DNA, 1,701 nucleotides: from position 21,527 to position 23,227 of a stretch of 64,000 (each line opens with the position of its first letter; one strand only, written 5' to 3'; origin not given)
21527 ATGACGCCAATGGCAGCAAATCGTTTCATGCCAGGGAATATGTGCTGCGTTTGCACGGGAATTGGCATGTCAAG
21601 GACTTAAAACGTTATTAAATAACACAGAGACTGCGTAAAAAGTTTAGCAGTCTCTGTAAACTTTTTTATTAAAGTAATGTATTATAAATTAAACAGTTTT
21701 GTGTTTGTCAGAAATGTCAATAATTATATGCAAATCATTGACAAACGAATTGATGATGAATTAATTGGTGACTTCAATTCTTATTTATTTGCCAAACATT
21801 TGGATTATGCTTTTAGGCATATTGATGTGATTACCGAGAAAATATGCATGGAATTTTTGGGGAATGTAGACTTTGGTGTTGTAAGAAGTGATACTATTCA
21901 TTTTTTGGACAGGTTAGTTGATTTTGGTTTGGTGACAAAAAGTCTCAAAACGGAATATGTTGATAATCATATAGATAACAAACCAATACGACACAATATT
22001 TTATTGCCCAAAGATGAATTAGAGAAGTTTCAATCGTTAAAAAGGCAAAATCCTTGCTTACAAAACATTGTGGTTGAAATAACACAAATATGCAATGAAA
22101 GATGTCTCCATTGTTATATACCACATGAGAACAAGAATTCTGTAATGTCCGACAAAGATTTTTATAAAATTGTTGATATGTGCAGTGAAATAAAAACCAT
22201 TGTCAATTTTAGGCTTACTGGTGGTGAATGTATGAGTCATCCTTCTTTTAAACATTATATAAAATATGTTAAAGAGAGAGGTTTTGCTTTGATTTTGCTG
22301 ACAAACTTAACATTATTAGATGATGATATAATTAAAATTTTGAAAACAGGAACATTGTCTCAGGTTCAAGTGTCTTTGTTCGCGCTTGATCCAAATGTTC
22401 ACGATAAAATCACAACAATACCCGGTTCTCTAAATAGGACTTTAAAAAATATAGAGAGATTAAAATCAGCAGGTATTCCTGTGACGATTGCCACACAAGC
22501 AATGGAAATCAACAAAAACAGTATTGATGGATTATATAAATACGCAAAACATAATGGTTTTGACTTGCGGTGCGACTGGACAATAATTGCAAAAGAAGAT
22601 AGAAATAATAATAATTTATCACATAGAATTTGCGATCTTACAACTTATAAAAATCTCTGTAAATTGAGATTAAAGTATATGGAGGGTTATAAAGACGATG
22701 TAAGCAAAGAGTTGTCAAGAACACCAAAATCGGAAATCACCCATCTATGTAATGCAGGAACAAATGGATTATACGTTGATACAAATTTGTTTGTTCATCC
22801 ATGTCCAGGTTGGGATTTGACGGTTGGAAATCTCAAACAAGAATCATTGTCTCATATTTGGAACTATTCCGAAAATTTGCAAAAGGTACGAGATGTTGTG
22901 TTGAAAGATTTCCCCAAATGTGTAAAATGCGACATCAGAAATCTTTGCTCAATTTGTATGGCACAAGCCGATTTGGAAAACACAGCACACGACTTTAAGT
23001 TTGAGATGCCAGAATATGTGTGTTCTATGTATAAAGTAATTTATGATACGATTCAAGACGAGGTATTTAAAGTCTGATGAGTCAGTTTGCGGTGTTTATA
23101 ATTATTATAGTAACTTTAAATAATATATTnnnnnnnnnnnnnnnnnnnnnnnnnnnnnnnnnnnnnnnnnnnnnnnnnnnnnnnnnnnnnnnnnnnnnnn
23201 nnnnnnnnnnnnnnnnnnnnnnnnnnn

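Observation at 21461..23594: Unannotated Cys-rich precursor peptide plus radical-SAM/SPASM maturase: a candidate RiPP cluster in a tRNA-Gln-adjacent AT-rich island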

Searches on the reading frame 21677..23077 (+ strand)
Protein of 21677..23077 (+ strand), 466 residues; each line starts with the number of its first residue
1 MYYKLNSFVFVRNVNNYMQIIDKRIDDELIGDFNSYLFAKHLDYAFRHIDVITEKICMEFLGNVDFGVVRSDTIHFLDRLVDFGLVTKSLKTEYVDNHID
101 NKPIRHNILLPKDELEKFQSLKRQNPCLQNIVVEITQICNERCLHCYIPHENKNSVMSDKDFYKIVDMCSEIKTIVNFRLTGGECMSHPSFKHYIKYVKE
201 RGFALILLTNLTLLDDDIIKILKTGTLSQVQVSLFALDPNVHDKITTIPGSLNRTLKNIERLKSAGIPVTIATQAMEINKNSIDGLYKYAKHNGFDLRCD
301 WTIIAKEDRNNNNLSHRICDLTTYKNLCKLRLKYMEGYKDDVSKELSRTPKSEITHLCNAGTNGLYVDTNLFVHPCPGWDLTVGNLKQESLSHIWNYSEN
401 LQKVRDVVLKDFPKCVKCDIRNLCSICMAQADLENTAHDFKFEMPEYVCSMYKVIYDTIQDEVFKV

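Call 4: search_protein_families(library=pfam, proteins=[window:21677-23077:+], max_evalue=0.01)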
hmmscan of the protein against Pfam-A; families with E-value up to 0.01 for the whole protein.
window:21677-23077:+ (466 aa): 3 families
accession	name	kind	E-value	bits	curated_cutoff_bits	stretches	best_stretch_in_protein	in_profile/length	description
PF04055.27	Radical_SAM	-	2e-22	80.5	29.5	1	133-272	1-147/166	Radical SAM superfamily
PF13186.11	SPASM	-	2.2e-07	31.5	21.5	1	358-419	1-67/67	Iron-sulfur cluster-binding domain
PF19238.5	Radical_SAM_2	-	0.0017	18.5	26.7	0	206-271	59-120/151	Radical SAM-like domain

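Call 5: search_protein_families(library=ncbifam, proteins=[window:21677-23077:+], max_evalue=0.01)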
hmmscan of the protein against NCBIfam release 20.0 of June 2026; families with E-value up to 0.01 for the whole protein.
window:21677-23077:+ (466 aa): 54 families (the best 25 are shown)
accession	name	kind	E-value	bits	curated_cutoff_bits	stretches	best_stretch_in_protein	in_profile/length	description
TIGR04545.1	rSAM_ahbD_hemeb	equivalog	5.8e-31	108.2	500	1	131-443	2-331/339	heme b synthase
TIGR04055.1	rSAM_NirJ2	equivalog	3.5e-27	95.8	500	1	134-436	5-312/326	putative heme d1 biosynthesis radical SAM protein NirJ2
TIGR04340.1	rSAM_ACGX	hypoth_equivalog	5.6e-26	91.6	400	2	134-297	8-176/341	radical SAM/SPASM domain protein, ACGX system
TIGR04317.1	W_rSAM_matur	equivalog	7.7e-25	87.7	380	2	128-266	3-140/349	tungsten cofactor oxidoreductase radical SAM maturase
TIGR04053.2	TIGR04053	equivalog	1.2e-23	83.9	395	2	131-295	10-178/366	TIGR04053 family radical SAM/SPASM domain-containing protein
TIGR04303.1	GeoRSP_rSAM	equivalog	3.8e-21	76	400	1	133-431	9-310/325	GeoRSP system radical SAM/SPASM protein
TIGR04546.1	rSAM_ahbC_deAc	equivalog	7.7e-21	74.3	650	1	131-290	41-200/390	12,18-didecarboxysiroheme deacetylase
TIGR02666.1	moaA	equivalog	1.5e-20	73.4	284.05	1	131-298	12-188/336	GTP 3',8-cyclase MoaA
TIGR04250.1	SCM_rSAM_ScmE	equivalog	1.2e-19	70.4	400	2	131-288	5-160/358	SynChlorMet cassette radical SAM/SPASM protein ScmE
TIGR02668.1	moaA_archaeal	equivalog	1.4e-19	70.2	325.25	1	128-299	9-183/303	GTP 3',8-cyclase MoaA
TIGR04251.1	SCM_rSAM_ScmF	equivalog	1.6e-19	70.5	400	1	128-292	3-171/353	SynChlorMet cassette radical SAM/SPASM protein ScmF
TIGR03962.1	mycofact_rSAM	equivalog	4.5e-19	68.8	265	1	131-430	14-316/339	mycofactocin radical SAM maturase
NF001199.0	PRK00164.2-1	equivalog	1.5e-18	67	231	1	129-320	12-205/308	GTP 3',8-cyclase MoaA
TIGR04051.1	rSAM_NirJ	equivalog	3.6e-18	65.7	515.45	2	133-296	6-169/354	heme d1 biosynthesis radical SAM protein NirJ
NF050035.1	rSAM_WgK_link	exception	7.7e-18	64.6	650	2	125-293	7-171/367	radical SAM/SPASM peptide maturase WgkB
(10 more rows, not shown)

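Call 7: find_homologous_proteins(query=window:21677-23077:+)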
Query window:21677-23077:+ (466 aa): 356 proteins with E <= 0.001 among 4045 candidates; the best 120 are listed.
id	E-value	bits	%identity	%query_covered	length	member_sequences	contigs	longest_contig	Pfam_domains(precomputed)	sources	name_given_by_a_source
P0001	0.0e+0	1036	97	100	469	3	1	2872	PF13186.12,PF04055.28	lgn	-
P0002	2.2e-228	777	71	99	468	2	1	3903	PF13186.12,PF04055.28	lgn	-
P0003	1.6e-226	771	71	100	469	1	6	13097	PF13186.12,PF04055.28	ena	-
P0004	1.5e-223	761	69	100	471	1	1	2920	PF13186.12,PF04055.28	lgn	-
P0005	2.9e-223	760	70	100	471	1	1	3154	PF13186.12,PF04055.28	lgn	-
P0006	4.2e-223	759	69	100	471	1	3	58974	PF13186.12,PF04055.28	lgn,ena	-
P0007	5.0e-223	759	69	100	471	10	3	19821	PF13186.12,PF04055.28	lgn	-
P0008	5.1e-223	759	70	100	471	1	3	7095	PF13186.12,PF04055.28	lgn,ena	-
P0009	5.2e-223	759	69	100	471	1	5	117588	PF13186.12,PF04055.28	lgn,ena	-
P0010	6.8e-223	759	69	100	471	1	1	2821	PF13186.12,PF04055.28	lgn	-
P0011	6.9e-223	759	70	100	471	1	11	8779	PF13186.12,PF04055.28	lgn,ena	-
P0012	9.3e-223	758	69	100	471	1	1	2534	PF13186.12,PF04055.28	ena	-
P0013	4.6e-222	756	69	100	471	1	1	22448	PF13186.12,PF04055.28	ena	-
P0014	4.8e-222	756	69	100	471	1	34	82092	PF13186.12,PF04055.28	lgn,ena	-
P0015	6.6e-222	755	69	100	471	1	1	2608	PF13186.12,PF04055.28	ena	-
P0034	2.9e-203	694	64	100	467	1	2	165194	PF13186.12,PF04055.28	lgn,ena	-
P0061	3.8e-131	456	45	99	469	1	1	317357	PF13186.12,PF04055.28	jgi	jgi:MoaA/NifB/PqqE/SkfB family radical SAM enzyme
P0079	9.1e-70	254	34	99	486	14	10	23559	PF13186.12,PF04055.28,PF05402.19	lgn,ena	-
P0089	1.4e-63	234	33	97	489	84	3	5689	PF13186.12,PF04055.28,PF05402.19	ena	-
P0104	6.1e-62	228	30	97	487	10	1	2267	PF13186.12,PF04055.28,PF05402.19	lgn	-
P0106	1.4e-61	227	31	97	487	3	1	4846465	PF13186.12,PF04055.28,PF13353.12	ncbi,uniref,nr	ncbi:radical SAM protein [Geomonas oryzisoli]|uniref:Radical SAM protein n=1 Tax=Geomonas oryzisoli 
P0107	1.7e-61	227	33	97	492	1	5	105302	PF13186.12,PF04055.28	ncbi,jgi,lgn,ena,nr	ncbi:MAG TPA: radical SAM protein [Bacteroidales bacterium]|nr:radical SAM protein [Bacteroidales ba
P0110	5.0e-61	225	32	97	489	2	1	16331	PF13186.12,PF04055.28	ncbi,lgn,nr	ncbi:radical SAM protein [Odoribacter sp. OttesenSCG-928-L07]|nr:radical SAM protein [Odoribacter sp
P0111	5.3e-61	225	33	97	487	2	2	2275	PF13186.12,PF04055.28,PF05402.19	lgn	-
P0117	6.5e-61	225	32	97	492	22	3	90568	PF13186.12,PF04055.28,PF13353.12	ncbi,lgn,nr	ncbi:radical SAM protein [Salmonella enterica subsp. enterica serovar Chailey]|nr:radical SAM protei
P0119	9.3e-61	224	32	98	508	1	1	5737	PF13186.12,PF04055.28,PF05402.19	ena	-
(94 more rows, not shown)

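Call 8: search_solved_structures(query=window:21677-23077:+, max_evalue=0.001)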
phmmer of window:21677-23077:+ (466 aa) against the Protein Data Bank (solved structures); distinct sequences matched with E-value up to 0.001: 3.
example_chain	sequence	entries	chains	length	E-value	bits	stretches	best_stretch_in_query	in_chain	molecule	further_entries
6efn_A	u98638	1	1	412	6.7e-12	48.2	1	132-402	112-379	Sporulation killing factor maturation protein SkfB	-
7vob_C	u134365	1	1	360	4.2e-05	25.8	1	131-267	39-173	Cytosylglucuronate decarboxylase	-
7voc_C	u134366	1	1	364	4.3e-05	25.8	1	131-267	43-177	Cytosylglucuronate decarboxylase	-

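Call 10: find_related_loci(query=A1, collection=genome_contigs, flank=6000)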
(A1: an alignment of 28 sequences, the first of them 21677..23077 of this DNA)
Query A1 (466 aa) in genome_contigs; peptide patterns used: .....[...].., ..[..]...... (x = any residue, [..] = any of these).
115 stretches matched a pattern; 77 encode a relative of the query (tblastn E <= 1e-3); 77 distinct loci.
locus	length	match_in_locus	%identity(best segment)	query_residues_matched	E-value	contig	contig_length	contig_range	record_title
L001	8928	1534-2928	69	1-463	0e+0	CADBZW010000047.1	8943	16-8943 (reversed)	MAG: uncultured Bacteroidia bacterium isolate RUG14460 genome assembly, contig: RUG14460_asm_47, whole genome shotgun se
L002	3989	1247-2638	69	1-465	0e+0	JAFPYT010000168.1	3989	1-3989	MAG: Bacteroidales bacterium isolate RGIG1597 Goat_Abomasum.Co__c1111364, whole genome shotgun sequence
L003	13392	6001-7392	68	1-465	0e+0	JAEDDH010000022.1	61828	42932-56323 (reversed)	MAG: Bacteroidales bacterium isolate MAG027 NODE_207_length_61828_cov_18.365273, whole genome shotgun sequence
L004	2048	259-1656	61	1-464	0e+0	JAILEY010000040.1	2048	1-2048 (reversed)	MAG: Treponema sp. isolate RUI058 k141_15719659_flag=0_multi=6.9685_len=2048, whole genome shotgun sequence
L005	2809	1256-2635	63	1-459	0e+0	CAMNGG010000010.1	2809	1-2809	MAG: uncultured Treponema sp. isolate SRR873595_bin.11_metaWRAP_v1.3_MAG genome assembly, contig: ERZ1756110.1366528, wh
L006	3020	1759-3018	62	1-419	0e+0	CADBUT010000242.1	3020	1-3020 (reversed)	MAG: uncultured Spirochaetaceae bacterium isolate RUG14308 genome assembly, contig: RUG14308_asm_242, whole genome shotg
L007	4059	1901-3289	49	1-461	1e-152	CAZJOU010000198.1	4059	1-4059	MAG TPA_asm: uncultured Treponema sp. isolate SRP225648_co1_446 genome assembly, contig: NODE_56607_length_4059_cov_14.8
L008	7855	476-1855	48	1-455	9e-135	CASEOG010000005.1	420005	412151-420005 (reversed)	uncultured Spirochaetales bacterium isolate A50_L2_350350_idba_bin.171 genome assembly, contig: A50_L2_350350_idba_bin.1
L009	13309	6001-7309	47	22-459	1e-105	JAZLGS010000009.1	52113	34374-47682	MAG: Treponema sp. isolate T1900044992_TA20190054.MAGScoT_cleanbin_000019 SGB_4226_k141_412251, whole genome shotgun seq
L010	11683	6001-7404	41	1-459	1e-99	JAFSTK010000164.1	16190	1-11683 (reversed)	MAG: Treponema sp. isolate RGIG3457 Goat_Rumen.Co__c2578941, whole genome shotgun sequence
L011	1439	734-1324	63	1-195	3e-85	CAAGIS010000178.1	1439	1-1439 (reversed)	MAG TPA_asm: Spirochaetia bacterium, isolate HGM23200, WGS project CAAGIS010000000 data, contig: SRS476289_54_k119_26114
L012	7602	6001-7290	34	1-428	3e-71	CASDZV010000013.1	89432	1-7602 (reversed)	uncultured Spirochaetales bacterium isolate SI.A21.metabat-bins.95 genome assembly, contig: SI.A21.metabat-bins.95.fa_k1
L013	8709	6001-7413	29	1-454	3e-61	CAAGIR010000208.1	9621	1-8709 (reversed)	MAG TPA_asm: Spirochaetia bacterium, isolate HGM23199, WGS project CAAGIR010000000 data, contig: SRS476289_53_k119_23359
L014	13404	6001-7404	28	1-451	6e-60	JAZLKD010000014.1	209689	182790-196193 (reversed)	MAG: Treponema sp. isolate T1900044960_TA20190018.MAGScoT_cleanbin_000029 SGB_3929_k141_1455087, whole genome shotgun se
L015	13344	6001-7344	28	1-430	7e-60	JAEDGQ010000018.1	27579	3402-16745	MAG: Treponema sp. isolate MAG114 NODE_1138_length_27579_cov_9.465376, whole genome shotgun sequence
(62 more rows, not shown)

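Call 16: find_encoding_contigs(protein=P0009, flank=6000, max_places=3)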
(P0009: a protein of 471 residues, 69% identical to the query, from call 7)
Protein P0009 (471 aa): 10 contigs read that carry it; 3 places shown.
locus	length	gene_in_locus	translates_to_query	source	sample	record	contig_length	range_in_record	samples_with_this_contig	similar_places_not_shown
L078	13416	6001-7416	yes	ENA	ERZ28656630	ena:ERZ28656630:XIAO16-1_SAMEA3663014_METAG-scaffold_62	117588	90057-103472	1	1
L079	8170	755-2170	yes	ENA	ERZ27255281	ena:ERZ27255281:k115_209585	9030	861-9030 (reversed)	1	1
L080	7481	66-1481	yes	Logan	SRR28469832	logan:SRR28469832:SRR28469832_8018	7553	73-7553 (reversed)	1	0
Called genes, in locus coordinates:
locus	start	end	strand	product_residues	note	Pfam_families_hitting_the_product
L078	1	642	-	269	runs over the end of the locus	PF13276:HTH_21, PF00665:rve, PF13683:rve_3, PF13333:rve_2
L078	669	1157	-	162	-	PF13518:HTH_28 (weak)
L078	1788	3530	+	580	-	PF14903:WG_beta_rep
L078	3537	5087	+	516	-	-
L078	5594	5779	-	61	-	-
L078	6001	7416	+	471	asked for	PF04055:Radical_SAM, PF13186:SPASM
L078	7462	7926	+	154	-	-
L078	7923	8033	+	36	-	-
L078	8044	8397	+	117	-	-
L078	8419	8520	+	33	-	-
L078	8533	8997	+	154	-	-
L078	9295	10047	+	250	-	PF20194:DUF6557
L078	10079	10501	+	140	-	-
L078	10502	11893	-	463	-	-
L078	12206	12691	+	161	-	PF20194:DUF6557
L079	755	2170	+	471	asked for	PF04055:Radical_SAM, PF13186:SPASM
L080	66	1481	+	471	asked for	PF04055:Radical_SAM, PF13186:SPASM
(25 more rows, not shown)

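Call 17: find_encoding_contigs(protein=P0034, flank=6000, max_places=2)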
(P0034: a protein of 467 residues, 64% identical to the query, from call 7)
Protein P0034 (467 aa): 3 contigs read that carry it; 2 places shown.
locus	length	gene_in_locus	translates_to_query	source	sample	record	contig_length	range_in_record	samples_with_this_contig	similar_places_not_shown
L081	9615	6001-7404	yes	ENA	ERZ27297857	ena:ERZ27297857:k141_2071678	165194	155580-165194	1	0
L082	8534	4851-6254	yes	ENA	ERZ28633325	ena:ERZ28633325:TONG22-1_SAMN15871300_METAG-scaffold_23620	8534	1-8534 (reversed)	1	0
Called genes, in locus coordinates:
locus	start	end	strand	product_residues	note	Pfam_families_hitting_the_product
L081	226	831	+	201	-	PF01863:YgjP-like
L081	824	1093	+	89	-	PF00708:Acylphosphatase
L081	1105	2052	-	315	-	PF00248:Aldo_ket_red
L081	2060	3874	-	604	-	-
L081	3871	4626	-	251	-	PF13749:HATPase_c_4, PF13412:HTH_24 (weak)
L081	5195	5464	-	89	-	-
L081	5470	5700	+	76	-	PF19637:DUF6140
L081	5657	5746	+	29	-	-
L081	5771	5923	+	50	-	-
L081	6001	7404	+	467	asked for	PF04055:Radical_SAM, PF13186:SPASM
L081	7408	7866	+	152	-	-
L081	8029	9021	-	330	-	PF08240:ADH_N, PF01262:AlaDh_PNT_C (faint), PF16912:Glu_dehyd_C, PF00107:ADH_zinc_N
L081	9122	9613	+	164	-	?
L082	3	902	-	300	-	?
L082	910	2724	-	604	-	-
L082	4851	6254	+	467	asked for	PF04055:Radical_SAM, PF13186:SPASM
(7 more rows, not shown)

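Call 18: find_encoding_contigs(protein=P0061, flank=6000, max_places=2)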
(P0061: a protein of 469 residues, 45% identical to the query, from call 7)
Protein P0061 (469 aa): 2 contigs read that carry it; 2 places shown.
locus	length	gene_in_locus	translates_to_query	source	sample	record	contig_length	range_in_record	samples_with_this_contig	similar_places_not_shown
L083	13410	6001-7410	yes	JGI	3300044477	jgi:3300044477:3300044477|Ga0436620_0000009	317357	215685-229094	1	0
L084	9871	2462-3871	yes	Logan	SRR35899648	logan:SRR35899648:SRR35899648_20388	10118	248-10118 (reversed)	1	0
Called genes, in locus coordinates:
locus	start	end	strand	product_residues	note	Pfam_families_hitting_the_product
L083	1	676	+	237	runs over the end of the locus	PF04542:Sigma70_r2, PF04545:Sigma70_r4 (faint), PF08281:Sigma70_r4_2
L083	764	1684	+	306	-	-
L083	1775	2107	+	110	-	PF01022:HTH_5, PF12840:HTH_20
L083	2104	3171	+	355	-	PF13593:SBF_like, PF01758:SBF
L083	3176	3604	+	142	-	PF01451:LMWPc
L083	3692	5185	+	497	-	PF00756:Esterase (faint), PF10503:Esterase_PHB (faint), PF00326:Peptidase_S9 (weak), PF00754:F5_F8_type_C, PF22633:F5_F8_type_C_2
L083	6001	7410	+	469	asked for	PF04055:Radical_SAM, PF13186:SPASM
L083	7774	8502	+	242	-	PF07947:YhhN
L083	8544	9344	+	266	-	PF02633:Creatininase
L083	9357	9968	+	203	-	PF01209:Ubie_methyltran, PF13489:Methyltransf_23, PF07021:MetW, PF13847:Methyltransf_31, PF08241:Methyltransf_11, PF08242:Methyltransf_12, PF13649:Methyltransf_25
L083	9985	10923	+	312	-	PF00962:A_deaminase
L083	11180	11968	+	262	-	PF00196:GerE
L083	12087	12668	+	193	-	PF09479:Flg_new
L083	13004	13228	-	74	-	PF09851:SHOCT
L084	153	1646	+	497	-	PF00756:Esterase (faint), PF10503:Esterase_PHB (faint), PF00326:Peptidase_S9 (weak), PF00754:F5_F8_type_C, PF22633:F5_F8_type_C_2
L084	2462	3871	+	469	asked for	PF04055:Radical_SAM, PF13186:SPASM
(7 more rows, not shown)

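Call 28: search_solved_structures(query=A1, max_evalue=0.01)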
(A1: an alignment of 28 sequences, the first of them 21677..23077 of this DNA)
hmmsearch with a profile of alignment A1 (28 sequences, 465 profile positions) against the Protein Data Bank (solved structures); distinct sequences matched with E-value up to 0.01: 6.
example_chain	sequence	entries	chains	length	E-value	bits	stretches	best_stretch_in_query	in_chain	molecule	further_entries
6efn_A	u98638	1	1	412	1e-19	73.8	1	134-404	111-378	Sporulation killing factor maturation protein SkfB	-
5v1q_A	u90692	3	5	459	6.7e-08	34.8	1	73-428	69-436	Radical SAM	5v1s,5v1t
7vob_C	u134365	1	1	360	5.7e-07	31.8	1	134-265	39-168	Cytosylglucuronate decarboxylase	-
7voc_C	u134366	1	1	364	5.8e-07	31.7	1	134-265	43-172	Cytosylglucuronate decarboxylase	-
5wgg_A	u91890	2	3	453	3.5e-06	29.2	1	67-435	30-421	Radical SAM domain protein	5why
6c8v_A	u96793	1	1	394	0.00058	21.8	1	134-424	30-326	Coenzyme PQQ synthesis protein E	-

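Call 30: search_protein_families(library=padloc, proteins=[window:21677-23077:+, L001:809-1165:+, L001:2955-3602:+, L001:3611-4102:+, L001:4113-4892:+, L003:7427-7882:+], max_evalue=0.01)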
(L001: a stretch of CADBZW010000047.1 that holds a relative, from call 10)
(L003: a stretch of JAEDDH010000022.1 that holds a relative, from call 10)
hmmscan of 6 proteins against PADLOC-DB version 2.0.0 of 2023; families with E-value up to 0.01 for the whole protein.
window:21677-23077:+ (466 aa): 2 families
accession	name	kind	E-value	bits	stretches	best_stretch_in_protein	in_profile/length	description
PDLC02903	pVip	-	7.6e-16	56.3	1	132-281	3-151/257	Viperins not associated with kinases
PDLC02904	pVip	-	1.2e-13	49.2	1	134-281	8-155/262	Viperins associated with kinases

L001:809-1165:+ (118 aa): 3 families
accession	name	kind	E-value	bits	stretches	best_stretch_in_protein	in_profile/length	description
PDLC00925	Cas1f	-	0.0012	16.4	1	2-66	126-190/307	"CRISPR-associated endonuclease Cas1, subtype I-F/YPEST"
PDLC02026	Cas1fv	-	0.0014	15.9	1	2-69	131-198/314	-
PDLC02724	PbeC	-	0.0077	12.8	1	28-70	200-245/638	PbeC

L001:2955-3602:+ (215 aa): 3 families
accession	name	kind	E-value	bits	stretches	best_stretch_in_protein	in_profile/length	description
PDLC04182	HEC-01A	-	1.5e-06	25.5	1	23-207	31-196/406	-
PDLC04164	AriA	-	0.00062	17.4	1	27-102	31-100/253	-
PDLC02335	AbiLi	-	0.0032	14.6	1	24-153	77-154/326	AbiLi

L001:3611-4102:+ (163 aa): 0 families

L001:4113-4892:+ (259 aa): 0 families

L003:7427-7882:+ (151 aa): 0 families

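Call 31: search_protein_families(library=pfam, proteins=[L001:809-1165:+, L001:2955-3602:+, L001:3611-4102:+, L001:4113-4892:+, L003:7427-7882:+, L007:3320-3940:+, L010:7460-7909:+, L010:7985-8365:+], max_evalue=0.01)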
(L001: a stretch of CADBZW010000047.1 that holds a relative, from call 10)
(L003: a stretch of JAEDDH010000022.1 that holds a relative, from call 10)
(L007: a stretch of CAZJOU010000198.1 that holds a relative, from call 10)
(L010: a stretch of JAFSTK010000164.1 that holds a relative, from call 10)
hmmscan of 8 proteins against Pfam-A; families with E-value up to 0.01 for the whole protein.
L001:809-1165:+ (118 aa): 2 families
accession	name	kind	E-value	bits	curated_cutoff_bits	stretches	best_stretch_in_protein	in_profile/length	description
PF15742.10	DUF4686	-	0.00023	20.8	31.3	1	3-115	213-315/384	Domain of unknown function (DUF4686)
PF16188.10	Peptidase_M24_C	-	0.00062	20.1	28.9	0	50-78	21-49/63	C-terminal region of peptidase_M24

L001:2955-3602:+ (215 aa): 6 families
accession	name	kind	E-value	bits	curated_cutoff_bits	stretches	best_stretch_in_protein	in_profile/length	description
PF13191.12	AAA_16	-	7e-05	23.8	32.6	1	8-43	8-44/167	AAA ATPase domain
PF01926.29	MMR_HSR1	-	0.00023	21.7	21.9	1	26-148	2-111/113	50S ribosome-binding GTPase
PF13481.12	AAA_25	-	0.00076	19.6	27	1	9-111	19-112/195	AAA domain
PF00735.24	Septin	-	0.0012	18.6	26.2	1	24-92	5-78/280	Septin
PF25199.1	nSTAND_NTPase5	-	0.0037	17.5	34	0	20-41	38-59/145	Novel STAND NTPase 5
PF20720.3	nSTAND3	-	0.006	16.7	27.2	0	19-43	13-37/155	Novel STAND NTPase 3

L001:3611-4102:+ (163 aa): 0 families

L001:4113-4892:+ (259 aa): 0 families

L003:7427-7882:+ (151 aa): 0 families

L007:3320-3940:+ (206 aa): 1 family
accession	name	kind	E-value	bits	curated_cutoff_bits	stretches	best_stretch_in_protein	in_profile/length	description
PF24838.2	8xMP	-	5.2e-12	46.2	30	1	23-147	3-135/136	Octameric membrane protein family (8xMP)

L010:7460-7909:+ (149 aa): 2 families
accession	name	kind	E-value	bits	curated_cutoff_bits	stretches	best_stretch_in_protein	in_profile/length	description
PF04970.19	LRAT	-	2.4e-23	83.1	24.3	1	4-111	2-119/120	Lecithin retinol acyltransferase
PF05903.20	Peptidase_C97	-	0.0059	16.9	29.2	1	76-105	85-116/151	PPPDE putative peptidase domain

L010:7985-8365:+ (126 aa): 3 families
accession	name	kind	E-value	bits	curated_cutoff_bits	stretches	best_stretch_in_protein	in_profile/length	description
PF08238.18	Sel1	-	3.9e-21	75.1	30.7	2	46-74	7-35/36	Sel1 repeat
PF08631.16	SPO22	-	0.00015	21.7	27.5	0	41-75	32-66/274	Meiosis protein SPO22/ZIP4 like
PF23310.1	TPR_27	-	0.0045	17.1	27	0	57-107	42-91/110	Plant tetratrico peptide repeats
